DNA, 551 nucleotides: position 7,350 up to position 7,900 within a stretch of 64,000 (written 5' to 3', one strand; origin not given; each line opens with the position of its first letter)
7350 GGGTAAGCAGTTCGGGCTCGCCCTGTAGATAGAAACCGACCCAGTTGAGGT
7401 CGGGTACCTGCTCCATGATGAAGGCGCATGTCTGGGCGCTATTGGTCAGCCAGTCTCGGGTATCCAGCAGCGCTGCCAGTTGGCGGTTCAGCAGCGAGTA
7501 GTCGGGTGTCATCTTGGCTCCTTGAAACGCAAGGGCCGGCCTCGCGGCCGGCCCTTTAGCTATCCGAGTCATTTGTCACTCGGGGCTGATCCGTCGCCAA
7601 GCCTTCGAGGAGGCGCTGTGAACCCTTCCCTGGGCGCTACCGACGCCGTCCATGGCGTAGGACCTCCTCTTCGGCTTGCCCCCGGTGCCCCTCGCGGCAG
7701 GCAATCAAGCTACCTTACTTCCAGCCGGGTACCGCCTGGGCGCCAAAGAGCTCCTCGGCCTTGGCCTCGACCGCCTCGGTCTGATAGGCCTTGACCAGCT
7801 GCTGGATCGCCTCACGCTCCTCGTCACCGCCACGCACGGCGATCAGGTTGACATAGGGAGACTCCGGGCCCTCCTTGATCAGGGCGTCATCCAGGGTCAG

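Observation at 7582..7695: Two-copy ~105-bp intergenic element with compensatory base changes in three stems: candidate structured ncRNA or miniature mobile element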

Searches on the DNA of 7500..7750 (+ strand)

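Call 9: search_rna_families(source=window, start=7500, end=7750, threshold=evalue, max_evalue=10, show_alignments=3)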
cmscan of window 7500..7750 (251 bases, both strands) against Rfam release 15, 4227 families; matches with E-value up to 10: 9.
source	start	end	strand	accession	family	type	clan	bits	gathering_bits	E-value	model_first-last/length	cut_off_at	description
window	7532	7596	+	RF02935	che1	Gene; sRNA;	-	17.4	54.1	1.6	1-91/91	no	che1 RNA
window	7637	7660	+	RF03639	mir-619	Gene; miRNA;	-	14.8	80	1.8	25-48/70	no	mir-619 microRNA precursor family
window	7532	7555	-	RF01519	CC0196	Gene; sRNA;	-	14.2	35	0.64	33-56/58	no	Caulobacter sRNA CC0196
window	7696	7750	+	RF00285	snoZ6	Gene; snRNA; snoRNA; CD-box;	-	13.7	35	1.9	1-57/91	3'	Z6 small nucleolar RNA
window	7510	7562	-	RF03084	DUF2815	Gene; sRNA;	-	13.2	41.2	9.9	1-62/62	no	DUF2815 RNA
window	7531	7556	-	RF01811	PtaRNA1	Gene; antitoxin;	-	12.3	47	6.3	41-66/72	no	Plasmid transferred anti-sense RNA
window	7506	7533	+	RF01962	RMST_1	Gene; lncRNA;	-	11.5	40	2.2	38-61/61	no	Rhabdomyosarcoma 2 associated transcript conserved region 1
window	7596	7686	-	RF02223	sX4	Gene; sRNA;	-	10.4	70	5.5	1-167/167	no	Proteobacterial sRNA sX4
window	7525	7554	+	RF01683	P6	Gene; sRNA;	-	8.4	50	4.1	473-510/510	no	Pseudomonas sRNA P6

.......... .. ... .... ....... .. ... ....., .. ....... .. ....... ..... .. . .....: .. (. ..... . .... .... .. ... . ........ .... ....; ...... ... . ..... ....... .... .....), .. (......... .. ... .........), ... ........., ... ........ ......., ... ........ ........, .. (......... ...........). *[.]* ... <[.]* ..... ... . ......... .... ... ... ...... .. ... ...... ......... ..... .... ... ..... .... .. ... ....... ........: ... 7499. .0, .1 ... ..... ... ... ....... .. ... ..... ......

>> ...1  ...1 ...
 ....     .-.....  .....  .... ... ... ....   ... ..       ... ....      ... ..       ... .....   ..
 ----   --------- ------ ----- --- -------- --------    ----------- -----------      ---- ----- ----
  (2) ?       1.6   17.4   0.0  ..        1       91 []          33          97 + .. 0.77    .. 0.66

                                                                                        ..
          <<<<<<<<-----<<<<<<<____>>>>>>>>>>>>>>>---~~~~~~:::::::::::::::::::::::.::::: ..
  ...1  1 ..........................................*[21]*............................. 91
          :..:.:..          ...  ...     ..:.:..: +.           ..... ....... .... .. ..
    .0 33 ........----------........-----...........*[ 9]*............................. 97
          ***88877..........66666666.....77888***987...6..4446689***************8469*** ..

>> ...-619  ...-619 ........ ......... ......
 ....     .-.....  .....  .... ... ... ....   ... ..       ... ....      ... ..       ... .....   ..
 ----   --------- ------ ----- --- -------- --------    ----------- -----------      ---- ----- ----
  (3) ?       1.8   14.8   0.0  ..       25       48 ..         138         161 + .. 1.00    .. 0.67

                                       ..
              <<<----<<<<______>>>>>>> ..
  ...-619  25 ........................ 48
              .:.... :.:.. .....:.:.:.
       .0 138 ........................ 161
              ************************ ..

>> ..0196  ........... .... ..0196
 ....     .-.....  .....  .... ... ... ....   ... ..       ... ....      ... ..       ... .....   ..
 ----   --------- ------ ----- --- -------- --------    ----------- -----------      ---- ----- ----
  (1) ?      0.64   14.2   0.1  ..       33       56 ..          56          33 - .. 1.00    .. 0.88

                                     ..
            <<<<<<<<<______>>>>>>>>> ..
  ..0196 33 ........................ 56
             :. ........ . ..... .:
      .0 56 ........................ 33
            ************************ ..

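Call 11: search_dna_similar(query=window:7585-7700:+, collection=plasmids, mode=distant, max_evalue=0.01, max_rows=40)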
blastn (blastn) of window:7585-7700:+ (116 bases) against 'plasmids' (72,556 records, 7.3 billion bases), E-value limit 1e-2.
Records with a match: 1; places in all: 7; records where one place covers at least 80% of the query: 1.
Best place of each record, by identity: 80-90% 1.
By first word of the organism name: Halomonas 1.
By predicted mobility (MOB-suite, as given by PLSDB): non-mobilizable 1.
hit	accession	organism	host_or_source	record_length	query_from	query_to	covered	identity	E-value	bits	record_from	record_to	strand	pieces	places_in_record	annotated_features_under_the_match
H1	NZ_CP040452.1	Halomonas sp. PA16-9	-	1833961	7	109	89%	80.6%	4e-18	97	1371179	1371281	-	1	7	none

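Call 13: get_annotated_region(hit=H1, flank=3000)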
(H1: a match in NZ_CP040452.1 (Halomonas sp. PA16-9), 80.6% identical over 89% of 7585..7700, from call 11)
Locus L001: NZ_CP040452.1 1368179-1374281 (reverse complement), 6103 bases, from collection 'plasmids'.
description: Halomonas sp. PA16-9 plasmid p_unnamed1, complete sequence
organism: Halomonas sp. PA16-9 (NCBI taxid 2576841)
taxonomy: Bacteria; Pseudomonadota; Gammaproteobacteria; Oceanospirillales; Halomonadaceae; Halomonas; Halomonas sp. PA16-9
host: -; source: -; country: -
typing (MOB-suite, as given by PLSDB): non-mobilizable
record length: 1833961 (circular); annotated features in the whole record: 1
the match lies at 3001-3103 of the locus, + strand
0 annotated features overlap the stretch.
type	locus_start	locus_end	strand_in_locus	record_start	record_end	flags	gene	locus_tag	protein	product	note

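Call 36: build_rna_model(alignment_id=A3, structure=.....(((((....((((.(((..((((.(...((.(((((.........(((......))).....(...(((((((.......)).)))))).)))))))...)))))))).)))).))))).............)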
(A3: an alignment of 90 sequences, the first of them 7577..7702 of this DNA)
Model R1 built from alignment A3 (90 sequences, 137 columns); structure: as given.
model positions 126; base pairs 35; branch points 1; effective number of sequences 1.84; information 0.59 bits per position. Calibrated on 0.2 Mb of random sequence (short: E-values are rough).
structure used (alignment columns):
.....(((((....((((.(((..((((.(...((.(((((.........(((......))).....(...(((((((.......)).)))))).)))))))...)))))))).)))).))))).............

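Call 38: search_with_rna_model(model_id=R1, sources=[window, L001, L002, L003, L004, L005, L006, L007, L008, L009, L010, L011, L012, L013, L014, L015, L016, L017, L018, L019, L020, L021, L022, L023, L024, L025, L026, L027, L028, L029, L030, L031, L032, L033, L034, L035, L036, L037, L038, L039, L040, L041, L042, L043, L044, L045, L046, L047, L048, L049, L050, L051, L052, L053, L054, L055, L056, L057, L058, L059, L060, L061, L062, L063, L064, L065, L066, L067, L068, L069, L070, L071, L072, L073, L074, L075, L076, L077, L078, L079, L080, L081, L082, L083, L084, L085, L086, L087, L088, L089, L090, L091, L092, L093, L094, L095, L096, L097, L098, L099], max_evalue=1)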
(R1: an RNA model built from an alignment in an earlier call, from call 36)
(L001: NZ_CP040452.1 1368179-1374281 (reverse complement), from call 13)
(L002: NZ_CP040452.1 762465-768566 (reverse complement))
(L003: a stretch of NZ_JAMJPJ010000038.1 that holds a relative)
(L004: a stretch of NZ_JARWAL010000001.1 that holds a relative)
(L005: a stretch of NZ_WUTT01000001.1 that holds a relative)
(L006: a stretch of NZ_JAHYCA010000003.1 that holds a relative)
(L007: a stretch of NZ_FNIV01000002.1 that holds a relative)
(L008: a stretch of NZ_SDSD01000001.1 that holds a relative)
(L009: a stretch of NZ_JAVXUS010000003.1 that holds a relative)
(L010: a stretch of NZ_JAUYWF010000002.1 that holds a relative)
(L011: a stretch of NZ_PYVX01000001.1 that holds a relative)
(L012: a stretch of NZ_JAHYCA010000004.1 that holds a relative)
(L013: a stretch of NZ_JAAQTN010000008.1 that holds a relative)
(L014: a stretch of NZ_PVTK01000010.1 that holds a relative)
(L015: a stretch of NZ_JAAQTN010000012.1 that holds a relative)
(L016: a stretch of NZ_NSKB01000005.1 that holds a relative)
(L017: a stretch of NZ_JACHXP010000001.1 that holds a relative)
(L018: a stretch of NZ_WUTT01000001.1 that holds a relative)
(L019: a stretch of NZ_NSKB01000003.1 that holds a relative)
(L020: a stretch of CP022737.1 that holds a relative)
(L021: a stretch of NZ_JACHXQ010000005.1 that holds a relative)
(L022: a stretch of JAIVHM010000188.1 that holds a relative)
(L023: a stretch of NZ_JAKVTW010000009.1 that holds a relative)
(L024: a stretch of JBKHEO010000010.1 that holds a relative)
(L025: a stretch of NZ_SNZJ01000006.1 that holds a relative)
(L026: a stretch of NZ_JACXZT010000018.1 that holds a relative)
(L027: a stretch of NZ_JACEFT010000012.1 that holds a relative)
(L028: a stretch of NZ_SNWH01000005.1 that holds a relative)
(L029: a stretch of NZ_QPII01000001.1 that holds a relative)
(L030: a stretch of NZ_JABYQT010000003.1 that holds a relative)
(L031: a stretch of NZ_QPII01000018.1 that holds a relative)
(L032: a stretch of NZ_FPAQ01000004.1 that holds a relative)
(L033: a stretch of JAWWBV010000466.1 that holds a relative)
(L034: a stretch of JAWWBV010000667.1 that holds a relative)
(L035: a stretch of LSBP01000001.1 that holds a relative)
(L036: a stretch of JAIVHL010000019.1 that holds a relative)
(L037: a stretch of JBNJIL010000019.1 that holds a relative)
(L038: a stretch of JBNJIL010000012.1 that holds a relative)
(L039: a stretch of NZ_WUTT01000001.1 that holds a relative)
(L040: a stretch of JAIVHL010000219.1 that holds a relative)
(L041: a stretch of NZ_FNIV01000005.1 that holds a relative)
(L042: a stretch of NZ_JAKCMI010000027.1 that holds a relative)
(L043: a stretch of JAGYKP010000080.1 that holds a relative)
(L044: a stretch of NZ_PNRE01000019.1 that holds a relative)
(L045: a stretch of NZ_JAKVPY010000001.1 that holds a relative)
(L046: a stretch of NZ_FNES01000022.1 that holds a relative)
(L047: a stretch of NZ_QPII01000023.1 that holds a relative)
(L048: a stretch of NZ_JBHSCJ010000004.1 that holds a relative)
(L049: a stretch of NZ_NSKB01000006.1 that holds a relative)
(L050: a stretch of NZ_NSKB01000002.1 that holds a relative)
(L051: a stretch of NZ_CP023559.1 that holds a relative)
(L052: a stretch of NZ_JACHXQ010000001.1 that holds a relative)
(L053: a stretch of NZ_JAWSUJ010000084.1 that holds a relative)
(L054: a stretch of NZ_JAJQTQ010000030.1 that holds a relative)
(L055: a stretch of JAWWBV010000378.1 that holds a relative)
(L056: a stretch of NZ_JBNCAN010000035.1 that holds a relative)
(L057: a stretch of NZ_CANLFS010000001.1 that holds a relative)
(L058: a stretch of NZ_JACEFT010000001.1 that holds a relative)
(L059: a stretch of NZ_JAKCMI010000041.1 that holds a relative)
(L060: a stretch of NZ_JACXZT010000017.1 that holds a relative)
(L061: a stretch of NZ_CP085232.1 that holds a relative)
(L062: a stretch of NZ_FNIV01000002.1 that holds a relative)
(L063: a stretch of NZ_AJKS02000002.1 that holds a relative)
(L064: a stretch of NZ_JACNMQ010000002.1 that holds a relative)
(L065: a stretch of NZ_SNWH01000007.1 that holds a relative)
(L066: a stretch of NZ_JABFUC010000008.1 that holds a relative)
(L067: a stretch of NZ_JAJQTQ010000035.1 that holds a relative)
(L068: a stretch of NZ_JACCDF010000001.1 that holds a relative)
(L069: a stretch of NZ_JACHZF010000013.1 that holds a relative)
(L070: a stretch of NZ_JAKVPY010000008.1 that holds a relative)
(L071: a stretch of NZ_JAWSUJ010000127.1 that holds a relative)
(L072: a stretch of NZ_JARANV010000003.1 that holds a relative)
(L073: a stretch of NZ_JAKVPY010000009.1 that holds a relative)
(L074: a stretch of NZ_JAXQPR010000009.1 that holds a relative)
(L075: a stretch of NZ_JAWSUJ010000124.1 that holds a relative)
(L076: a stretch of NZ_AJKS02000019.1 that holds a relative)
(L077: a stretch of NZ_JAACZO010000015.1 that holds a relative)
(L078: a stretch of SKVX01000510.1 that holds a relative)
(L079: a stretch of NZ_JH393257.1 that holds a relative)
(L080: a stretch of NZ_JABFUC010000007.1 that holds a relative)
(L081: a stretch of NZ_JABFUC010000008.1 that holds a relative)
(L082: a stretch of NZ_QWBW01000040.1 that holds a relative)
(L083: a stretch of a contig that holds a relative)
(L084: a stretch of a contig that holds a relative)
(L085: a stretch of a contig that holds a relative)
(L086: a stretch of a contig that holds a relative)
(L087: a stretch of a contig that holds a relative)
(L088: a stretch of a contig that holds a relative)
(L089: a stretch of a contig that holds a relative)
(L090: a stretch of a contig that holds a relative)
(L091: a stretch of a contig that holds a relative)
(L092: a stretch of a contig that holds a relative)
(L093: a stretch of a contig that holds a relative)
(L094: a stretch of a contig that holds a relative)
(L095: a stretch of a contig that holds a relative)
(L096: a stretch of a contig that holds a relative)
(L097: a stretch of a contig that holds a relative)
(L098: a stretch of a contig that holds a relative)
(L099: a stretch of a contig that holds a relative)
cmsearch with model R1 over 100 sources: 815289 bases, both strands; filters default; matches with E-value up to 1: 132.
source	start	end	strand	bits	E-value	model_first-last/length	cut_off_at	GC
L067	4189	4314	-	139.6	3.8e-34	1-126/126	no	0.67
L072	3573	3698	+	139.5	4.1e-34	1-126/126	no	0.68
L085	1817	1942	+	139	5.6e-34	1-126/126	no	0.71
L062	2649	2774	-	138.6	6.9e-34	1-126/126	no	0.67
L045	2319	2444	+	138.5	7.4e-34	1-126/126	no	0.67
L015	72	197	-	136.8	2.2e-33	1-126/126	no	0.63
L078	6610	6735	-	135.4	5.1e-33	1-126/126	no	0.61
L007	3074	3199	-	135.3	5.5e-33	1-126/126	no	0.69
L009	1662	1787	-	135.1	6.2e-33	1-126/126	no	0.64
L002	2987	3112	+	134.9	6.8e-33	1-126/126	no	0.64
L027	2601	2726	+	134.3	9.8e-33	1-126/126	no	0.64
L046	3608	3733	-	134.1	1.1e-32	1-126/126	no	0.69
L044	3747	3872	+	134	1.2e-32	1-126/126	no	0.66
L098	2657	2782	+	134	1.2e-32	1-126/126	no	0.71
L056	4121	4246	+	133.8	1.3e-32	1-126/126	no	0.63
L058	4788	4913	-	133.6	1.6e-32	1-126/126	no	0.62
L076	5141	5266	+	133.6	1.6e-32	1-126/126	no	0.69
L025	578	703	-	132.7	2.7e-32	1-126/126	no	0.66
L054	1736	1861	+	132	4.1e-32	1-126/126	no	0.65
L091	1672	1797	-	131.4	5.9e-32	1-126/126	no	0.72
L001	2987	3112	+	131.1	7.5e-32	1-126/126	no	0.64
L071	36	161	+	130.9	8.3e-32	1-126/126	no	0.68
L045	4195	4320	+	130.8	8.8e-32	1-126/126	no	0.67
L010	7544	7669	-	130.8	8.9e-32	1-126/126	no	0.74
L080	4721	4846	+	130.5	1.1e-31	1-126/126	no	0.69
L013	3316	3441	-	129.9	1.5e-31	1-126/126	no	0.65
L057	3526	3651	-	129.8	1.6e-31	1-126/126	no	0.64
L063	1085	1210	-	129.8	1.6e-31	1-126/126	no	0.71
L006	3716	3841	-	129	2.6e-31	1-126/126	no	0.68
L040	749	874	+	128.5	3.6e-31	1-126/126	no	0.66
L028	5247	5372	-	128.4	3.8e-31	1-126/126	no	0.65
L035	1535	1660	+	128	5.1e-31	1-126/126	no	0.63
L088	4458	4583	+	127.9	5.1e-31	1-126/126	no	0.71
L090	1223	1348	+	127.9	5.3e-31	1-126/126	no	0.64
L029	136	262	-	127.7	5.9e-31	1-126/126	no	0.64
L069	5692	5817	+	127.7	6e-31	1-126/126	no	0.67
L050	7173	7298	+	127.4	7.4e-31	1-126/126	no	0.69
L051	2734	2859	-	126.4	1.3e-30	1-126/126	no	0.65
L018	5622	5747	-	126.3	1.4e-30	1-126/126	no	0.66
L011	3228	3353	-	126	1.7e-30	1-126/126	no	0.67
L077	6645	6769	+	125.3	2.7e-30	1-126/126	no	0.67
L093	244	369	-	125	3.2e-30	1-126/126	no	0.62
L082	6414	6539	+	124.7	3.8e-30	1-126/126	no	0.64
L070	4226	4351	+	124.3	4.9e-30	1-126/126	no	0.66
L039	3534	3659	-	124.1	5.4e-30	1-126/126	no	0.63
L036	6188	6313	+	124.1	5.7e-30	1-126/126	no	0.69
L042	6761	6887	-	124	6e-30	1-126/126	no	0.66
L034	161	286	-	123.9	6.5e-30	1-126/126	no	0.73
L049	4880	5005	+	123.7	7.3e-30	1-126/126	no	0.62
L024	73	199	+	123.6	7.7e-30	1-126/126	no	0.69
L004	1624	1748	+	123.4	8.5e-30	1-126/126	no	0.62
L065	7715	7840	-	123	1.1e-29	1-126/126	no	0.58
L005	6590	6716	-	122.7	1.3e-29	1-126/126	no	0.66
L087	2147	2272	-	121.3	3.2e-29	1-126/126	no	0.67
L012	2644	2765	+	121.3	3.3e-29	1-126/126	no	0.63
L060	5893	6018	+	120.8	4.3e-29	1-126/126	no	0.7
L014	223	348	+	120.6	4.8e-29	1-126/126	no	0.56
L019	7826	7953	-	120.6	5e-29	1-126/126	no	0.7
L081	1363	1488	-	119.8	8.1e-29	1-126/126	no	0.65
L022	595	720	+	119.5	9.6e-29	1-126/126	no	0.63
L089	6515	6640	-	119.5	9.7e-29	1-126/126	no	0.67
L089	1903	2028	+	119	1.3e-28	1-126/126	no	0.68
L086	4165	4290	-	117.4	3.5e-28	1-126/126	no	0.65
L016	4051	4177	-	117.2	4.1e-28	1-126/126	no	0.64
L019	4078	4203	-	116.3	7.1e-28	1-126/126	no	0.65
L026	6487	6612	-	115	1.6e-27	1-126/126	no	0.6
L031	6738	6865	-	113.2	4.9e-27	1-126/126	no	0.66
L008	7136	7260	-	113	5.5e-27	1-126/126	no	0.66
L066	4184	4316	-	112.2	9.2e-27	1-126/126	no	0.66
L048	5158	5285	+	112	1e-26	1-126/126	no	0.63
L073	1955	2083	+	111.2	1.7e-26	1-126/126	no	0.67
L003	168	287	-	110.5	2.5e-26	1-126/126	no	0.56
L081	3050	3176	+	110.1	3.2e-26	1-126/126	no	0.72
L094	3537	3660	+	109.3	5.5e-26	1-126/126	no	0.68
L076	3600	3725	-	107.6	1.6e-25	1-126/126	no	0.73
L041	3898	4104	-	107.3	1.8e-25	1-126/126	no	0.65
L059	5582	5706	+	106.5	3.1e-25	1-126/126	no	0.62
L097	7061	7185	+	106.5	3.1e-25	1-126/126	no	0.62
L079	4190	4316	+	105.7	4.9e-25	1-126/126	no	0.59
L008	3888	4012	-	104.8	8.7e-25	1-126/126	no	0.66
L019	6804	7010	-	103.3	2.3e-24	1-126/126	no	0.65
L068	2293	2416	+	102.6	3.5e-24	1-126/126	no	0.59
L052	4662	4785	-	102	5.1e-24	1-126/126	no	0.72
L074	7081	7209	-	101.2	8e-24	1-126/126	no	0.66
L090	524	731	-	100.9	9.6e-24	1-126/126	no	0.68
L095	7745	7867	-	100.5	1.2e-23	1-126/126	no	0.6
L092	4908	5033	+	100.5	1.3e-23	1-126/126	no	0.67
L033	176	382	+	99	3.1e-23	1-126/126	no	0.68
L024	3837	4044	+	97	1.1e-22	1-126/126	no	0.66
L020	2142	2317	+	95.1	3.7e-22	1-126/126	no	0.59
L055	212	343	+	94.6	4.8e-22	1-126/126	no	0.68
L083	4532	4652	-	92.6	1.7e-21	1-126/126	no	0.57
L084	4464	4638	+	88.2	2.7e-20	1-126/126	no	0.57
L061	435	556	-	87.4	4.3e-20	1-126/126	no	0.57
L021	3266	3472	+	86.5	7.3e-20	1-126/126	no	0.66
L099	6277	6405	-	84.4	2.8e-19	1-126/126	no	0.71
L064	748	923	-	82.6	8.5e-19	1-126/126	no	0.58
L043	6105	6311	-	82.6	8.5e-19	1-126/126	no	0.7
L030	2054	2231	+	80.9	2.4e-18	1-126/126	no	0.62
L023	7039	7212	-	76.9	2.9e-17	1-126/126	no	0.6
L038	3810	4031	-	71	1.1e-15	1-126/126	no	0.7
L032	6751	6838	-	71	1.1e-15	18-106/126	no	0.69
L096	5003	5210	+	65.8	2.8e-14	1-126/126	no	0.67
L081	2934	3056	-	61.2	4.7e-13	1-126/126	no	0.61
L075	5189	5394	-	53.8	4.8e-11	1-126/126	no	0.69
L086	2290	2413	-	52.6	9.8e-11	1-126/126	no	0.62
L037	2777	2985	+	48.4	1.3e-09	1-126/126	no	0.71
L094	459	581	+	40.8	1.5e-07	1-126/126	no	0.67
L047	1876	1983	+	39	4.7e-07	1-126/126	no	0.69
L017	3243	3363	+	37.4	1.3e-06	1-126/126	no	0.68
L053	2649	2752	+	36.5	2.2e-06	1-126/126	no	0.74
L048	5155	5280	-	34.6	7e-06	1-126/126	no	0.63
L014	220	345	-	34.3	8.7e-06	1-126/126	no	0.57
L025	581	706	+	27.3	0.00064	1-126/126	no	0.66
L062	2655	2780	+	26.2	0.0013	1-126/126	no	0.66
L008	7136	7263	+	25.7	0.0018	1-126/126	no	0.66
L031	1640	1711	+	25.7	0.0018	1-126/126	no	0.61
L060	5890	6014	-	25.6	0.0019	1-126/126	no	0.7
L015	74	200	+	25.3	0.0023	1-126/126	no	0.65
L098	2671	2765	-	24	0.0051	15-109/126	no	0.71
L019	4081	4205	+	22.9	0.0098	1-126/126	no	0.66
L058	4792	4916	+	22.5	0.013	1-126/126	no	0.63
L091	1675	1800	+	21.9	0.018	1-126/126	no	0.73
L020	2139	2315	-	21.8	0.02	1-126/126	no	0.59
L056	4118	4240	-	20.1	0.058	1-126/126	no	0.64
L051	81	169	+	20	0.061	1-126/126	no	0.73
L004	3812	3938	+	19.5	0.083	1-126/126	no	0.69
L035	1529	1654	-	18.8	0.13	1-126/126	no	0.62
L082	3904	4027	-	16.2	0.66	1-126/126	no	0.72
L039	3537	3662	+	16.1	0.69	1-126/126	no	0.62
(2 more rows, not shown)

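Call 42: search_with_rna_model(model_id=R1, sources=[L100, L101, L102, L103, L104, L105, L106, L107, L108, L109, L110, L111, L112, L113, L114, L115, L116, L117, L118, L119, L120, L121], max_evalue=0.01)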
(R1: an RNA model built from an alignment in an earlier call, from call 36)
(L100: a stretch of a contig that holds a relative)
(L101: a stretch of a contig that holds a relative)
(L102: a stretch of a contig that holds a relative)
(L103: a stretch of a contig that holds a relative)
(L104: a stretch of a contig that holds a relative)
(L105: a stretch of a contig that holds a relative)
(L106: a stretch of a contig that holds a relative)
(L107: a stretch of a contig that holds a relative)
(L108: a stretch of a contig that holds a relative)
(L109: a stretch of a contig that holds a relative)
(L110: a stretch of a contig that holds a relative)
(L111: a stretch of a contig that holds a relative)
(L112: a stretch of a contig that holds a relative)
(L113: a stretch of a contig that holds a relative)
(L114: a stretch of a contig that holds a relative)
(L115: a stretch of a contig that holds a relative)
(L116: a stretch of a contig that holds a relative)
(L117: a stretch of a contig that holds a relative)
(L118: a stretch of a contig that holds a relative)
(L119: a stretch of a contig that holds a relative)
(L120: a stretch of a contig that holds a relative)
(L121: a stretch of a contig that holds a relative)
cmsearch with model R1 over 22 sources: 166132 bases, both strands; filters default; matches with E-value up to 0.01: 26.
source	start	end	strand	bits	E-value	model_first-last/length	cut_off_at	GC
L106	3714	3839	-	140.5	4.4e-35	1-126/126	no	0.71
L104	7455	7580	-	137.7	2.4e-34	1-126/126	no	0.71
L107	6929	7054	+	136.3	6e-34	1-126/126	no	0.67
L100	857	982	+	135.4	1e-33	1-126/126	no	0.71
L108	3516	3641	+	132.3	7.1e-33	1-126/126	no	0.66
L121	293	418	-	131.7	1e-32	1-126/126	no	0.67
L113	2363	2488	+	131.3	1.3e-32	1-126/126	no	0.71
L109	2143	2268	-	128.5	7.3e-32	1-126/126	no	0.66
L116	2360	2485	+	128.2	9.2e-32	1-126/126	no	0.67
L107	2243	2367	-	117.7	5.9e-29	1-126/126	no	0.62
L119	927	1052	+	116.4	1.3e-28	1-126/126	no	0.63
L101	1036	1161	+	112.9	1.2e-27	1-126/126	no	0.64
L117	5335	5461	-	109.8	8.1e-27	1-126/126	no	0.66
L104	6840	6967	-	109.1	1.2e-26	1-126/126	no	0.73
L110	879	998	+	107.3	3.8e-26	1-126/126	no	0.63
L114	7631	7754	+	106.9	4.9e-26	1-126/126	no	0.59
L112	7137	7263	-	106.8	5.4e-26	1-126/126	no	0.64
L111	2581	2786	-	101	1.9e-24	1-126/126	no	0.63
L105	5432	5638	+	99.1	6.1e-24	1-126/126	no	0.68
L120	4726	4849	+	94.2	1.3e-22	1-126/126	no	0.6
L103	5058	5236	+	83.3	1.1e-19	1-126/126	no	0.61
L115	2994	3199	-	66.9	2.9e-15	1-126/126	no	0.71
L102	959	1161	-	46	1.3e-09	1-126/126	no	0.64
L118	1522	1642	+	36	6e-07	1-126/126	no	0.69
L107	6926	7052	-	22.9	0.0021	1-126/126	no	0.68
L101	1033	1152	-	20.8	0.0075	1-126/126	no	0.65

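Call 63: search_dna_similar(query=window:7577-7702:+, collection=ecoli_genomes, mode=distant, max_evalue=0.1, max_rows=10)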
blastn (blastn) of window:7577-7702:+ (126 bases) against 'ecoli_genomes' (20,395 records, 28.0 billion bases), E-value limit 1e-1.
No match.
